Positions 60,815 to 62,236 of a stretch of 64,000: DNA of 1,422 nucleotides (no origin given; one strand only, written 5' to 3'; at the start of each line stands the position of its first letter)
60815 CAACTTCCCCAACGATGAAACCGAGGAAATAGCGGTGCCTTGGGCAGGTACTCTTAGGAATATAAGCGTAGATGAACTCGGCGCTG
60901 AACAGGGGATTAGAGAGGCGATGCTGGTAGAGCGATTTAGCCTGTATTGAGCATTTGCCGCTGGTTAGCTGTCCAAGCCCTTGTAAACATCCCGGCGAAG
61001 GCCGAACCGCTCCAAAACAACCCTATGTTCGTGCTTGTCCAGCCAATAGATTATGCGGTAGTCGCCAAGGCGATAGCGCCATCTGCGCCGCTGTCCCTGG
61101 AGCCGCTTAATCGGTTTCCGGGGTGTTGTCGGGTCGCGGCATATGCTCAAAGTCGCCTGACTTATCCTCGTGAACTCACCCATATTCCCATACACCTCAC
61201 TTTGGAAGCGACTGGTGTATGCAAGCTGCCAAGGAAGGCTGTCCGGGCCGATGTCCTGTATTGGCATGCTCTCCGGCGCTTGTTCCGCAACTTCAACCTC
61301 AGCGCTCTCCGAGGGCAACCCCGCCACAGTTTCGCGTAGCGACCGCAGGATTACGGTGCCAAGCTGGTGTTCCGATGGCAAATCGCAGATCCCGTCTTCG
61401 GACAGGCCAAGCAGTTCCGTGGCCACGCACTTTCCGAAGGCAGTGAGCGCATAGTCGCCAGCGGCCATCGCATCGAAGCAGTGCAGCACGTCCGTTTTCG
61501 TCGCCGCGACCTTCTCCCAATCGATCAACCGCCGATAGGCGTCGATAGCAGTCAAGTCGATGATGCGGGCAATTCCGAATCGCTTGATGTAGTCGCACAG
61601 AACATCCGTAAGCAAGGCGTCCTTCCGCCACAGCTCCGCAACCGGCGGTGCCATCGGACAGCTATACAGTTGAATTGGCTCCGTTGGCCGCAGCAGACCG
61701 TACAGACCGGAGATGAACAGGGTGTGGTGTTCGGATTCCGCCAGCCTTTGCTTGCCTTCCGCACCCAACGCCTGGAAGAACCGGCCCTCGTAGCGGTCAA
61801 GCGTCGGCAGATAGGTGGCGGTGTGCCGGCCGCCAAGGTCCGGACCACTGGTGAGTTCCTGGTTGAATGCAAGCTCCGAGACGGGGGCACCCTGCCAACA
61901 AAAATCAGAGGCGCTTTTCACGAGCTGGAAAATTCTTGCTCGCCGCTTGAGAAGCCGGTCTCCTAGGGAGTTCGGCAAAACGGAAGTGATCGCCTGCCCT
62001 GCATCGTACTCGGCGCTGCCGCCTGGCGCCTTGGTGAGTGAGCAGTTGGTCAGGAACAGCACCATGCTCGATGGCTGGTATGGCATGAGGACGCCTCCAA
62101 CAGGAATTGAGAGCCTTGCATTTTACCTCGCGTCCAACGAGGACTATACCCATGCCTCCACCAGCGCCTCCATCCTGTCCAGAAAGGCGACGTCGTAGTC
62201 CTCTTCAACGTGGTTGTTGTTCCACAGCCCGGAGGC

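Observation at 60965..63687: Three-gene operon: DUF6884 protein, GIY-YIG-like nuclease, and YaaA/DUF6884-like protein fused to a RelE-fold domain; candidate undescribed conflict/defence system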

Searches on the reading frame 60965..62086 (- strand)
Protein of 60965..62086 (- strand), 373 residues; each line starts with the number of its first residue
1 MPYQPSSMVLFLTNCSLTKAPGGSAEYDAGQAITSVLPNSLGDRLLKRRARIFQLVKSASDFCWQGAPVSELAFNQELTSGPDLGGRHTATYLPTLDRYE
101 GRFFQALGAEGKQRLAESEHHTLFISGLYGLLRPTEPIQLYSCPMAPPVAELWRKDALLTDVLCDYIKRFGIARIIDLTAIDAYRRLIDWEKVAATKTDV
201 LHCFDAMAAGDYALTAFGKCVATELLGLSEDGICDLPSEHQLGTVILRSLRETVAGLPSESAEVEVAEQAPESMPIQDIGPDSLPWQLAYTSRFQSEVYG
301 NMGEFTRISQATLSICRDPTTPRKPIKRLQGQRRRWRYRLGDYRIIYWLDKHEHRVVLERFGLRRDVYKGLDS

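Call 3: search_protein_families(library=pfam, proteins=[window:60965-62086:-], max_evalue=1)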
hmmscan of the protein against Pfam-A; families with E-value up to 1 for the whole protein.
window:60965-62086:- (373 aa): 2 families
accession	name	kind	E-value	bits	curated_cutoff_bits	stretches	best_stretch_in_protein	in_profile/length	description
PF03883.20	H2O2_YaaD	-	7.9e-09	35.8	29.6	1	91-195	72-178/236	Peroxide stress protein YaaA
PF05016.21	ParE_toxin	-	0.0019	19.2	23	1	307-367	31-88/89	ParE toxin of type II toxin-antitoxin system, parDE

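Call 4: search_protein_families(library=padloc, proteins=[window:60965-62086:-], max_evalue=1)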
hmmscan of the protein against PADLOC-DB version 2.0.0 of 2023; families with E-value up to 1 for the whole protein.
window:60965-62086:- (373 aa): 0 families

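Call 5: search_protein_families(library=ncbifam, proteins=[window:60965-62086:-], max_evalue=1)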
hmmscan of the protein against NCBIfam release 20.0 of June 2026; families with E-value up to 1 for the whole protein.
window:60965-62086:- (373 aa): 9 families
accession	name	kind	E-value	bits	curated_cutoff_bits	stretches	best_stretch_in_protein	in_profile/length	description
NF002547.0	PRK02101.2-5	equivalog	0.00092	18.5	392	1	118-195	102-183/255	peroxide stress protein YaaA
NF002542.0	PRK02101.1-3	equivalog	0.0011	18.2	278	1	99-146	83-132/258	peroxide stress protein YaaA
NF002544.0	PRK02101.2-1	equivalog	0.0029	16.9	339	1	88-166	72-156/248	peroxide stress protein YaaA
NF002541.0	PRK02101.1-1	equivalog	0.013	14.8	368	1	112-149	98-135/258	peroxide stress protein YaaA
NF002545.0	PRK02101.2-3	equivalog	0.038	13.6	324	1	89-146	74-133/265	peroxide stress protein YaaA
NF002548.0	PRK02101.2-6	equivalog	0.044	13.3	391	1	89-143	74-130/251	peroxide stress protein YaaA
NF002543.0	PRK02101.1-4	equivalog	0.089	12.3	204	1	91-143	69-123/244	peroxide stress protein YaaA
TIGR02066.1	dsrB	equivalog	0.14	11.1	341.5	1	149-195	281-327/341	dissimilatory-type sulfite reductase subunit beta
NF002546.0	PRK02101.2-4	equivalog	0.21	11.2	321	1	89-141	71-121/245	peroxide stress protein YaaA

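Call 10: find_homologous_proteins(query=window:60965-62086:-, max_evalue=0.001)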
Query window:60965-62086:- (373 aa): 235 proteins with E <= 0.001 among 8000 candidates; the best 120 are listed.
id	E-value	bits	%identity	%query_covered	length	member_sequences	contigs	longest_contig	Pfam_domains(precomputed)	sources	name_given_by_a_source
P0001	8.2e-240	813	95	100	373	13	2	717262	PF03883.21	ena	-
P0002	2.5e-214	729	84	100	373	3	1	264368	PF03883.21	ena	-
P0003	2.5e-212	723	80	100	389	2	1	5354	PF03883.21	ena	-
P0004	1.1e-206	704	84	98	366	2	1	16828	PF03883.21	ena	-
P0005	1.2e-206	704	80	100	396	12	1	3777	PF03883.21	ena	-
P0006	1.1e-202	691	78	99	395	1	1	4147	PF03883.21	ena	-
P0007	3.7e-199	679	77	100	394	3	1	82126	PF03883.21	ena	-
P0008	4.9e-196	669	77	100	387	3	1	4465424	PF03883.21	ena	-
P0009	3.1e-195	666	79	100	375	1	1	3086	PF03883.21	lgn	-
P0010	2.3e-183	627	77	99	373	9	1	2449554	PF03883.21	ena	-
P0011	3.9e-181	620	74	99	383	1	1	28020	PF03883.21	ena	-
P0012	1.7e-179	615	74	99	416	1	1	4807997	PF03883.21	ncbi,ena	-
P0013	2.9e-178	611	74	99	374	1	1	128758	PF03883.21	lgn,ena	-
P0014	2.3e-177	608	74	99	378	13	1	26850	PF03883.21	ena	-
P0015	2.4e-177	608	73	99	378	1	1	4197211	PF03883.21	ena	-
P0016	1.1e-172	592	72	99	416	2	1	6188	PF03883.21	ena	-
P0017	4.0e-171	587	70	99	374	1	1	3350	PF03883.21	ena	-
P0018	1.1e-170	586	72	97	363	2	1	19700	PF03883.21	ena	-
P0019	1.3e-170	585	71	99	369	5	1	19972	PF03883.21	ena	-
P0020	4.1e-168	577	72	97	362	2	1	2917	PF03883.21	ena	-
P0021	2.1e-167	575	71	99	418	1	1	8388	PF03883.21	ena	-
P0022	3.8e-167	574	69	99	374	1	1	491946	PF03883.21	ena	-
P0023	1.0e-166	573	70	97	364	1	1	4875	PF03883.21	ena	-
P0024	3.1e-164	564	68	99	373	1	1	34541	PF03883.21,PF05016.22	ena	-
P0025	7.1e-164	563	67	99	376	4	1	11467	PF03883.21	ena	-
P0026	7.0e-161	553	68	97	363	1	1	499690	PF03883.21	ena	-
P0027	1.8e-160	552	66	99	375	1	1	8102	PF03883.21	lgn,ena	-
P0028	2.2e-160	552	68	99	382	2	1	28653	PF03883.21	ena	-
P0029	1.6e-159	549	67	99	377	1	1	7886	PF03883.21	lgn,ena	-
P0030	2.1e-159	549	67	100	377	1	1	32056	PF03883.21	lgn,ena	-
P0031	2.4e-157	542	67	99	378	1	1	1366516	PF03883.21,PF05016.22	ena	-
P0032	9.7e-157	540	67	99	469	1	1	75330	PF03883.21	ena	-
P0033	3.0e-156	538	66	99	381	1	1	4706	PF03883.21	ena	-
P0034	7.7e-156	537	67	99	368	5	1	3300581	PF03883.21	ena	-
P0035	6.5e-154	531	66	99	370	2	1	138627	PF03883.21,PF05016.22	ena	-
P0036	6.8e-154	530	65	99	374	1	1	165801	PF03883.21,PF05016.22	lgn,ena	-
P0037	2.8e-152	525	67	99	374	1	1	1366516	PF03883.21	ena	-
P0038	6.3e-144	498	63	99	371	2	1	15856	PF03883.21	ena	-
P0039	3.4e-139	482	69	85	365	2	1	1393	PF03883.21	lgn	-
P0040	1.4e-130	454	59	99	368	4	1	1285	PF03883.21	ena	-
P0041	4.6e-129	449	73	74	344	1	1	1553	PF03883.21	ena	-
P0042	6.5e-128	445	57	99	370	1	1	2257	PF03883.21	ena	-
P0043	4.1e-127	442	65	88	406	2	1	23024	PF03883.21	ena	-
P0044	4.0e-124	432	73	71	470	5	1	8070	PF03883.21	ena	-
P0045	7.3e-124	432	78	66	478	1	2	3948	PF03883.21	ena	-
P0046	9.3e-122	425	76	66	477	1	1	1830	PF03883.21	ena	-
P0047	1.2e-120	421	76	67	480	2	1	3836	PF03883.21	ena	-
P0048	2.1e-117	410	56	96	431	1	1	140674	PF07927.18,PF03883.21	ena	-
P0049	1.5e-116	408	73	66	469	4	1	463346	PF03883.21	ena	-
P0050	4.8e-115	403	55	98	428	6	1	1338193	PF07927.18,PF03883.21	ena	-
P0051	7.5e-113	395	52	97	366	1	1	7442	PF03883.21,PF05016.22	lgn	-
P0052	1.1e-112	395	51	96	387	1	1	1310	PF03883.21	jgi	-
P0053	9.2e-108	379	71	64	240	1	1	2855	PF05016.22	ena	-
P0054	9.9e-106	372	48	98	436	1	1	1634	PF03883.21,PF05016.22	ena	-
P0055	1.2e-105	372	50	97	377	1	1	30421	PF03883.21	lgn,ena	-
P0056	1.2e-104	368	49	98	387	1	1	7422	PF03883.21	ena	-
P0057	1.3e-104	368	48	99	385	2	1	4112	PF03883.21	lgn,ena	-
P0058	4.9e-103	363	47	99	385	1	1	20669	PF03883.21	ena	-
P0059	5.0e-103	363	48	98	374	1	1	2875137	PF03883.21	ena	-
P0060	5.1e-103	363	49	97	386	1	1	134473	PF03883.21,PF05016.22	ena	-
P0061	9.1e-102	359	48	97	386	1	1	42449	PF03883.21,PF05016.22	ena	-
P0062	3.2e-100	354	47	97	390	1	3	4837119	PF03883.21,PF05016.22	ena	-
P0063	3.8e-100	354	47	98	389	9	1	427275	PF03883.21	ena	-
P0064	5.2e-100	353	48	97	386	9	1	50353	PF03883.21,PF05016.22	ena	-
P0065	6.0e-100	353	47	97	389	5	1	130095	PF03883.21,PF05016.22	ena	-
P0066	6.9e-100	353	49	96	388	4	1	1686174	PF03883.21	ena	-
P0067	8.7e-100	352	54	83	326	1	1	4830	PF03883.21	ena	-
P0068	1.8e-99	351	48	97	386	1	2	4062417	PF03883.21,PF05016.22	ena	-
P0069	2.5e-98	348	45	98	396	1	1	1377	PF03883.21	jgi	-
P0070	3.7e-97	344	46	97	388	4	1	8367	PF03883.21,PF05016.22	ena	-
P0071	8.6e-97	343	48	99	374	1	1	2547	PF03883.21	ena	-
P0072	1.3e-96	342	45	97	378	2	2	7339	PF03883.21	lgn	-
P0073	2.5e-96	341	47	99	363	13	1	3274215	PF03883.21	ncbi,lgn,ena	-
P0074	4.9e-96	340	46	98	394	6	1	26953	PF03883.21,PF05016.22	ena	-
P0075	5.5e-96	340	47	97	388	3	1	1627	PF05016.22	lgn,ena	-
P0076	1.5e-95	338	48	99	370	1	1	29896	PF03883.21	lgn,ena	-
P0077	1.6e-95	338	46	98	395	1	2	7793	PF03883.21,PF05016.22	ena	-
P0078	1.9e-95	338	45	99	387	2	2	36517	PF03883.21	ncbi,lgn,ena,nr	ncbi:MAG: peroxide stress protein YaaA [Gammaproteobacteria bacterium]|nr:peroxide stress protein Ya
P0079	2.0e-95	338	45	98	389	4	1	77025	PF03883.21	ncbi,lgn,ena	-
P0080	3.1e-95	337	45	97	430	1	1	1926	PF03883.21,PF05016.22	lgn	-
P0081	3.3e-95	337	46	97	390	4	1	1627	PF05016.22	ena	-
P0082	7.5e-95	336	45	98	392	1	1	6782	PF03883.21,PF05016.22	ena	-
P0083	7.9e-95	336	46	98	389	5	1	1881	PF03883.21,PF05016.22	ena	-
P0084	8.2e-95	336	46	99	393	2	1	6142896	PF03883.21,PF05016.22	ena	-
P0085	8.3e-95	336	46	99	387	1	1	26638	PF03883.21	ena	-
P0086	1.1e-94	336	47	99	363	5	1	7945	PF03883.21,PF05016.22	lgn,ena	-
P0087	1.4e-94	335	65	60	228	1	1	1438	PF03883.21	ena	-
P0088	1.9e-94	335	46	98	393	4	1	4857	PF03883.21,PF05016.22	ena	-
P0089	2.2e-94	335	46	97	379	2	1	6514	PF03883.21,PF05016.22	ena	-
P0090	2.3e-94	335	46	99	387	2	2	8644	PF03883.21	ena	-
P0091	5.4e-94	333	46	98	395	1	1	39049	PF03883.21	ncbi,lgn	-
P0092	5.9e-94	333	46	98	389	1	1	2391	PF03883.21,PF05016.22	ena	-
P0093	7.9e-94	333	45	99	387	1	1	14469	PF03883.21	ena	-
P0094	1.2e-93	332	46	94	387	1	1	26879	PF03883.21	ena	-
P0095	1.3e-93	332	43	97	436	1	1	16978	PF03883.21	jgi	-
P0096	2.0e-93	331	44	99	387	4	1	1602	PF03883.21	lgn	-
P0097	2.6e-93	331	45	99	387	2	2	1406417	PF03883.21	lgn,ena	-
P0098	2.9e-93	331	46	99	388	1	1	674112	PF03883.21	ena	-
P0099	4.2e-93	330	45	99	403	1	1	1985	PF03883.21,PF05016.22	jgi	jgi:mRNA-degrading endonuclease RelE of RelBE toxin-antitoxin system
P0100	4.4e-93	330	48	97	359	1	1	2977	PF03883.21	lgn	-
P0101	5.0e-93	330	46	99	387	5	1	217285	PF03883.21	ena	-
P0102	8.3e-93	329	44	95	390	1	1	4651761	PF03883.21,PF05016.22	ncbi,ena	-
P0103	9.4e-93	329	45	97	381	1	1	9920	PF05016.22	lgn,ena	-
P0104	1.1e-92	329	46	97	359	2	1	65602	PF03883.21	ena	-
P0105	1.4e-92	329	45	99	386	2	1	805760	PF03883.21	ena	-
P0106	1.8e-92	328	45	99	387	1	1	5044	PF03883.21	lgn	-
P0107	1.9e-92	328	48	97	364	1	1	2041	PF05016.22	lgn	-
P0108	2.2e-92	328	47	99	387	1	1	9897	PF03883.21,PF05016.22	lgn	-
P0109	2.3e-92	328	44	99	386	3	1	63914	PF03883.21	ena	-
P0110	2.3e-92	328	44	99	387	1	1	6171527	PF03883.21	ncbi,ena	-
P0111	4.2e-92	327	46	97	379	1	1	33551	PF03883.21,PF05016.22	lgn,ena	-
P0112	4.3e-92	327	45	99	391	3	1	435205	PF03883.21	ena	-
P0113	6.1e-92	327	46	99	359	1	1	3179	PF03883.21,PF05016.22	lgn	-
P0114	6.2e-92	327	46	97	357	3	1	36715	PF03883.21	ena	-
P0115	8.9e-92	326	45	97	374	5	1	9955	PF05016.22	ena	-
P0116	1.4e-91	325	47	97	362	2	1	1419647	PF03883.21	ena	-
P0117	1.4e-91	325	45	99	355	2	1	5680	PF03883.21,PF05016.22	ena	-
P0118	1.7e-91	325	46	97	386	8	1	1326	PF03883.21,PF05016.22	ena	-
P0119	2.2e-91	325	44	97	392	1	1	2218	PF03883.21,PF05016.22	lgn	-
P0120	2.4e-91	325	45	99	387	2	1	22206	PF03883.21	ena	-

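Call 11: find_encoding_contigs(protein=P0012, flank=8000, max_places=3)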
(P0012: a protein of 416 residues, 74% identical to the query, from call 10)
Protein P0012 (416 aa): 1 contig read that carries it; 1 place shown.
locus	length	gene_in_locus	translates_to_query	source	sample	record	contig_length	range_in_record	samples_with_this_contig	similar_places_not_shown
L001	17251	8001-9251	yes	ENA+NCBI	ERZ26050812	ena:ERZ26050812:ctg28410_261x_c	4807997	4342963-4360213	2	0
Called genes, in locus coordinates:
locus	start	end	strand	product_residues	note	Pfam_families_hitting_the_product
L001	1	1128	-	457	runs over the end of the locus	PF01966:HD (weak), PF13286:HD_assoc (weak)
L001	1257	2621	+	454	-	PF00005:ABC_tran, PF13304:AAA_21 (faint)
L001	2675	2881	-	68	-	-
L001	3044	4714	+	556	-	-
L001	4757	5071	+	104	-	-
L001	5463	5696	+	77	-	-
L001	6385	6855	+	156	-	PF06271:RDD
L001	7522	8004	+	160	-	-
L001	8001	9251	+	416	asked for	PF03883:H2O2_YaaD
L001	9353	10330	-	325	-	-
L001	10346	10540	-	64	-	-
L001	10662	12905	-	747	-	PF05729:NACHT (weak)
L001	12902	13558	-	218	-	-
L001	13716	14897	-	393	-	PF00266:Aminotran_5, PF22580:KYNU_C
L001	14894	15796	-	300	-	PF12852:Cupin_6 (faint), PF02311:AraC_binding (faint), PF07883:Cupin_2, PF05899:Cupin_3 (weak)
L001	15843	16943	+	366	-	PF00089:Trypsin, PF13365:Trypsin_2, PF00595:PDZ (weak), PF13180:PDZ_2, PF17820:PDZ_6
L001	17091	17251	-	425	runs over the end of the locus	PF00815:Histidinol_dh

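Call 12: find_encoding_contigs(protein=P0084, flank=8000, max_places=3)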
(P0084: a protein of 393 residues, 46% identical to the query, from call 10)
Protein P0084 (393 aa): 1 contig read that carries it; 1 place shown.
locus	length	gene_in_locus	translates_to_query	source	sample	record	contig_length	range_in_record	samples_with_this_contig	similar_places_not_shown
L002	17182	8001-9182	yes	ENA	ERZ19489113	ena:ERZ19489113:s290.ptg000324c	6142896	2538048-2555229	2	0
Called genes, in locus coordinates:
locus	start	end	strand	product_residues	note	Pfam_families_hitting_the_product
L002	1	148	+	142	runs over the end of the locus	PF13274:SocA_Panacea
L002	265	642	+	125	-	-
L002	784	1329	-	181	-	-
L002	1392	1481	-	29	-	-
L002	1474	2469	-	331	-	PF13413:HTH_25 (weak), PF13443:HTH_26 (faint), PF13560:HTH_31 (weak)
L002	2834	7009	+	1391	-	PF05378:Hydant_A_N, PF01968:Hydantoinase_A, PF19278:Hydant_A_C, PF02538:Hydantoinase_B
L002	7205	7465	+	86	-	PF01177:Asp_Glu_race (weak), PF17645:Amdase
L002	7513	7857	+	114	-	PF02798:GST_N, PF13417:GST_N_3, PF13409:GST_N_2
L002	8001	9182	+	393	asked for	PF03883:H2O2_YaaD (weak), PF05016:ParE_toxin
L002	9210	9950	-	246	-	PF26468:GIY_YIG_3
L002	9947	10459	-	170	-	PF21818:DUF6884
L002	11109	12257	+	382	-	PF13173:AAA_14, PF13401:AAA_22 (faint), PF13635:DUF4143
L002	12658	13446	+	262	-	PF01177:Asp_Glu_race (weak), PF17645:Amdase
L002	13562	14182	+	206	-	PF02798:GST_N, PF13417:GST_N_3, PF13409:GST_N_2, PF13410:GST_C_2 (weak)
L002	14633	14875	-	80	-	PF07798:CCDC90-like (weak)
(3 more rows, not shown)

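Call 13: find_encoding_contigs(protein=P0050, flank=8000, max_places=3)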
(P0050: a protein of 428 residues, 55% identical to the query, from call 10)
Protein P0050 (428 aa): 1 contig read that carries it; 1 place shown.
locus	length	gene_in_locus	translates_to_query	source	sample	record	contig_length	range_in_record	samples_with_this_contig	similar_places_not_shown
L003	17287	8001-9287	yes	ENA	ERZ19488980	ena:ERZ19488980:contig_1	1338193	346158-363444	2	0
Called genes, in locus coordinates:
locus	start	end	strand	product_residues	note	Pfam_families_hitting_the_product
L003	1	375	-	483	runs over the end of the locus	PF00364:Biotin_lipoyl, PF02817:E3_binding, PF00198:2-oxoacid_dh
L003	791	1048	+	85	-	-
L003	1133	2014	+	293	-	PF02668:TauD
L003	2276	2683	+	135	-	PF04828:GFA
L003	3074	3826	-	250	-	PF23441:SDR (weak), PF00106:adh_short, PF01370:Epimerase (faint), PF13561:adh_short_C2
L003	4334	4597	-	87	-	-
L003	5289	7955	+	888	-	PF13510:Fer2_4, PF10588:NADH-G_4Fe-4S_3, PF22117:Fer4_Nqo3, PF22151:Fer4_NDSU1, PF00384:Molybdopterin, PF01568:Molydop_binding (weak)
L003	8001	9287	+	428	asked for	PF03883:H2O2_YaaD, PF07927:HicA_toxin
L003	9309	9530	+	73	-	-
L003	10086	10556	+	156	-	PF09722:Xre_MbcA_ParS_C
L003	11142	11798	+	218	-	PF08808:RES (weak)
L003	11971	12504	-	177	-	PF01661:Macro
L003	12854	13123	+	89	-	-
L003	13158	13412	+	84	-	PF15919:HicB_lk_antitox, PF15970:HicB-like_2 (weak)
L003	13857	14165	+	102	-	-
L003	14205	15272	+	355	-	PF00146:NADHdh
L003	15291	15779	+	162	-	PF14697:Fer4_21 (faint), PF12797:Fer4_2 (faint), PF13187:Fer4_9, PF12800:Fer4_4 (faint), PF12837:Fer4_6 (faint), PF13237:Fer4_10 (weak), PF12838:Fer4_7, PF00037:Fer4 (weak), +2 more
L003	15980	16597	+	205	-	PF00499:Oxidored_q3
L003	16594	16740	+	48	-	-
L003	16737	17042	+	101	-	PF00420:Oxidored_q2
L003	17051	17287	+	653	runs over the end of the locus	PF00662:Proton_antipo_N, PF00361:Proton_antipo_M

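Call 20: find_related_loci(query=A1, collection=genome_contigs, flank=10000)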
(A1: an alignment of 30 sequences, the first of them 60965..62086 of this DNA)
Query A1 (373 aa) in genome_contigs; peptide patterns used: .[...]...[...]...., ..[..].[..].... (x = any residue, [..] = any of these).
53 stretches matched a pattern; 29 encode a relative of the query (tblastn E <= 1e-3); 29 distinct loci.
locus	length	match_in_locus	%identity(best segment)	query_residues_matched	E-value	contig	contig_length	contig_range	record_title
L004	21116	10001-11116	72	1-371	1e-176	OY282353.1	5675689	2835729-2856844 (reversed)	MAG: uncultured Gammaproteobacteria bacterium genome assembly, chromosome: 1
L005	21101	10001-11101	67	1-369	1e-161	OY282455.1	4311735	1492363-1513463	MAG: uncultured Pseudomonadales bacterium genome assembly, chromosome: 1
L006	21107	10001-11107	74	1-370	0e+0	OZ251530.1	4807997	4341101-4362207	MAG: Candidatus Azotimanducaceae bacterium isolate f202fb84-87b8-493a-be29-01d38759616a genome assembly, chromosome: 1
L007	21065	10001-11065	54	1-366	3e-122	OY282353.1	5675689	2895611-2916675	MAG: uncultured Gammaproteobacteria bacterium genome assembly, chromosome: 1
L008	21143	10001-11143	48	3-368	5e-105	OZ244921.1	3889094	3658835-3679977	MAG: Candidatus Azophilus sp. isolate 58b071f3-d8bb-44fc-ae66-0b25798c9caf genome assembly, chromosome: 1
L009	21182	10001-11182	44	1-369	6e-105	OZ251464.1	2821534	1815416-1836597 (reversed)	MAG: Alphaproteobacteria bacterium isolate 6f72c6ff-155a-453e-af39-75dfec601056 genome assembly, chromosome: 1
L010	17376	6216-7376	45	1-369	5e-104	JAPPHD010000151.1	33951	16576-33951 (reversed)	MAG: Gammaproteobacteria bacterium isolate RHO1_bin_72 NODE_2384_length_33951_cov_10.459759, whole genome shotgun sequen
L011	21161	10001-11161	48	7-369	7e-104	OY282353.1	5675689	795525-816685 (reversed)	MAG: uncultured Gammaproteobacteria bacterium genome assembly, chromosome: 1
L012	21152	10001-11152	45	3-368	1e-101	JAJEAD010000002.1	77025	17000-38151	MAG: Gammaproteobacteria bacterium isolate jk18x7bins.3 k141_1845516, whole genome shotgun sequence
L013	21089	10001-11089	47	1-368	3e-99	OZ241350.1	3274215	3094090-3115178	MAG: Alphaproteobacteria bacterium isolate 81bb0e76-f755-4ee3-a3aa-f420175a6091 genome assembly, chromosome: 1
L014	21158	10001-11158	45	1-368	5e-96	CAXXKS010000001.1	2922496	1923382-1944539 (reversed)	MAG: Alphaproteobacteria bacterium isolate 9bb74b87-2c64-497b-9104-8e9834e062e5 genome assembly, contig: contig_1, whole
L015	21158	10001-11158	44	1-368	1e-95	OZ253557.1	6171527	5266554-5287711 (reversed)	MAG: Alphaproteobacteria bacterium isolate 076c979e-b32e-4df2-94ec-b05dd2327168 genome assembly, chromosome: 1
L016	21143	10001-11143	45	7-368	2e-95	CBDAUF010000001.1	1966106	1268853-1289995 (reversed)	MAG: Alphaproteobacteria bacterium isolate da7f95fe-6377-4274-8bb6-9737539f4857 genome assembly, contig: contig_1, whole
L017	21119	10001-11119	44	4-357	6e-98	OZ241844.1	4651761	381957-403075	MAG: Gammaproteobacteria bacterium isolate b2f91a66-62b5-4ede-8c01-8c7eaef895eb genome assembly, chromosome: 1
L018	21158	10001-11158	44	1-368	6e-93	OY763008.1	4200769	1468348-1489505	MAG: Alphaproteobacteria bacterium isolate c3f7fb18-987a-4481-a40f-6ef58412cdbb genome assembly, chromosome: 1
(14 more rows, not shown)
